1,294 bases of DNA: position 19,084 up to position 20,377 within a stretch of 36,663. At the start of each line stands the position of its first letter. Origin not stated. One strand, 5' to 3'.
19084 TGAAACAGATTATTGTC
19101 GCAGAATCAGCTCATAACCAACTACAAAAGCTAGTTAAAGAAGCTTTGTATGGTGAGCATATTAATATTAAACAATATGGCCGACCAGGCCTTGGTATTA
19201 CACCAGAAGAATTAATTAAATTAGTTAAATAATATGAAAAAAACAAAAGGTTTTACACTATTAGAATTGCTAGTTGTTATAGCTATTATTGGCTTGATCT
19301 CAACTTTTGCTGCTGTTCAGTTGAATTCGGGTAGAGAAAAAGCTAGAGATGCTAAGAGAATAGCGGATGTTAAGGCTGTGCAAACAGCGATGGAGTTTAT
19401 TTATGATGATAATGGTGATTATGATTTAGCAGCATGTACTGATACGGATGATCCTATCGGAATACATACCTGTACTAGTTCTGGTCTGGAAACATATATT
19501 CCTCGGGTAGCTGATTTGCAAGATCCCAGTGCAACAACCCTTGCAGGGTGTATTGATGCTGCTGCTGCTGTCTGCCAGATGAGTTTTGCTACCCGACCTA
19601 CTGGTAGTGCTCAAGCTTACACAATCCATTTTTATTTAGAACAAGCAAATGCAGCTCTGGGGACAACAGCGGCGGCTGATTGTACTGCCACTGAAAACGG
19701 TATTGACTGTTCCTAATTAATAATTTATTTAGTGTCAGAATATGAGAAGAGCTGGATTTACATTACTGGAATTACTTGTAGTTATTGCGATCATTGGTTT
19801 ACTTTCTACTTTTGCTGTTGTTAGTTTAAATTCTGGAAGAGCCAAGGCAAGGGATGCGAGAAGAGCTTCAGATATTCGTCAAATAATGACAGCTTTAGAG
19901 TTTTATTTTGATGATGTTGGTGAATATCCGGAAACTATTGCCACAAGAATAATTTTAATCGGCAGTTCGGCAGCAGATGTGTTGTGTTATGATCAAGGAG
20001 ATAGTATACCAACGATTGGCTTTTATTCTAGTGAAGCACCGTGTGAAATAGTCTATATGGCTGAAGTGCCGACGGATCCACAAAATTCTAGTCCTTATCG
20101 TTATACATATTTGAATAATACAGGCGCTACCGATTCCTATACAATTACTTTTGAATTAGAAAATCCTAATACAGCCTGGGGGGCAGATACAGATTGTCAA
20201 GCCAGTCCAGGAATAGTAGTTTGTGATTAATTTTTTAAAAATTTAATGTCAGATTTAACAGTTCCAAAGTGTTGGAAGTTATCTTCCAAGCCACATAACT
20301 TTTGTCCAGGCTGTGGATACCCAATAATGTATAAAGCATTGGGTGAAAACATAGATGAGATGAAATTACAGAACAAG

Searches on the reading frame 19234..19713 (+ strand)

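Call 6: search_protein_families(library=ncbifam, proteins=[window:19234-19713:+], max_evalue=0.1)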
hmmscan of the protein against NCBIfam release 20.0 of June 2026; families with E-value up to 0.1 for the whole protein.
window:19234-19713:+ (160 aa): 17 families
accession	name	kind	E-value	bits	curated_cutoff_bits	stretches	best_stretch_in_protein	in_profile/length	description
TIGR01710.1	typeII_sec_gspG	equivalog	1.5e-10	41.2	88.85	1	5-63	1-59/134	type II secretion system major pseudopilin GspG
TIGR02532.1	IV_pilin_GFxxxE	domain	4.9e-08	32.5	16.3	1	5-27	2-24/24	prepilin-type N-terminal cleavage/methylation domain-containing protein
TIGR01708.2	typeII_sec_gspH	equivalog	9e-08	32.3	80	1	5-38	2-38/169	type II secretion system minor pseudopilin GspH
NF041775.1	typeIV_PilA_Myxo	equivalog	3.2e-06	27.3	400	1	3-142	9-144/214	type IV pilin protein PilA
NF007862.0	PRK10574.1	equivalog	8.6e-06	25.9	138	1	1-64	1-64/145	prepilin peptidase-dependent pilin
NF041013.1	T4P_ComGE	equivalog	1.2e-05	25.3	49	1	2-42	1-41/83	competence type IV pilus minor pilin ComGE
NF040999.1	pilin_ComGC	equivalog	4.9e-05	23.4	75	1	5-55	2-52/84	competence type IV pilus major pilin ComGC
NF007800.0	PRK10506.1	equivalog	0.00023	21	158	1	1-46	5-50/163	prepilin peptidase-dependent protein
TIGR02596.1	TIGR02596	subfamily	0.0004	20.5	70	1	7-32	1-26/196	Verru_Chthon cassette protein D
TIGR01711.1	gspJ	equivalog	0.0015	18.4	64.85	1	5-55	1-52/192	type II secretion system minor pseudopilin GspJ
NF047827.1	T3SSXpsH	equivalog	0.0015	18.3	160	1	5-38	1-34/145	type II secretion system protein XpsH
NF040982.1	ComGD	equivalog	0.0034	17.8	70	1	5-32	2-29/139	competence type IV pilus minor pilin ComGD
TIGR01707.1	gspI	equivalog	0.0098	16.4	44.35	1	6-44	1-36/101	type II secretion system minor pseudopilin GspI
NF038304.1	EPS_HpsC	equivalog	0.011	15.3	200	1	2-59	18-76/318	hormogonium polysaccharide secretion pseudopilin HpsC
NF041002.1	pilin_ComGF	equivalog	0.013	15.7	80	1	5-32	2-29/139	competence type IV pilus minor pilin ComGF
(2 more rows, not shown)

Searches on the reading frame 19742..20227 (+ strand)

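Call 6: search_protein_families(library=ncbifam, proteins=[window:19742-20227:+], max_evalue=0.1)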
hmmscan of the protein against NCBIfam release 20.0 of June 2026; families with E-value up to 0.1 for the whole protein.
window:19742-20227:+ (162 aa): 14 families
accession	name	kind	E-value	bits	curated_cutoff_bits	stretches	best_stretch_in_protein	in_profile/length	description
TIGR01710.1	typeII_sec_gspG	equivalog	1.1e-13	51.4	88.85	1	5-65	2-62/134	type II secretion system major pseudopilin GspG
TIGR01708.2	typeII_sec_gspH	equivalog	4.6e-09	36.5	80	1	4-54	2-49/169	type II secretion system minor pseudopilin GspH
TIGR02532.1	IV_pilin_GFxxxE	domain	1e-07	31.5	16.3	1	3-26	1-24/24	prepilin-type N-terminal cleavage/methylation domain-containing protein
NF041775.1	typeIV_PilA_Myxo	equivalog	1.2e-06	28.7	400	1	2-63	9-70/214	type IV pilin protein PilA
NF007862.0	PRK10574.1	equivalog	4.9e-05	23.5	138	1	2-31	3-32/145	prepilin peptidase-dependent pilin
NF007800.0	PRK10506.1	equivalog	0.00012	22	158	1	3-52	8-57/163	prepilin peptidase-dependent protein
NF041013.1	T4P_ComGE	equivalog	0.00019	21.5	49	1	5-49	5-49/83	competence type IV pilus minor pilin ComGE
TIGR02596.1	TIGR02596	subfamily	0.00025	21.2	70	1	6-40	1-35/196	Verru_Chthon cassette protein D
TIGR01711.1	gspJ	equivalog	0.00026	20.8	64.85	1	4-55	1-56/192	type II secretion system minor pseudopilin GspJ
NF040982.1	ComGD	equivalog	0.00037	20.9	70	1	4-31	2-29/139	competence type IV pilus minor pilin ComGD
NF040999.1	pilin_ComGC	equivalog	0.00067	19.8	75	1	4-55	2-53/84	competence type IV pilus major pilin ComGC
NF047827.1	T3SSXpsH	equivalog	0.015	15.1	160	1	5-37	2-34/145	type II secretion system protein XpsH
TIGR01707.1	gspI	equivalog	0.027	15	44.35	1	5-35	1-30/101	type II secretion system minor pseudopilin GspI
NF041002.1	pilin_ComGF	equivalog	0.092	13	80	0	4-31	2-29/139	competence type IV pilus minor pilin ComGF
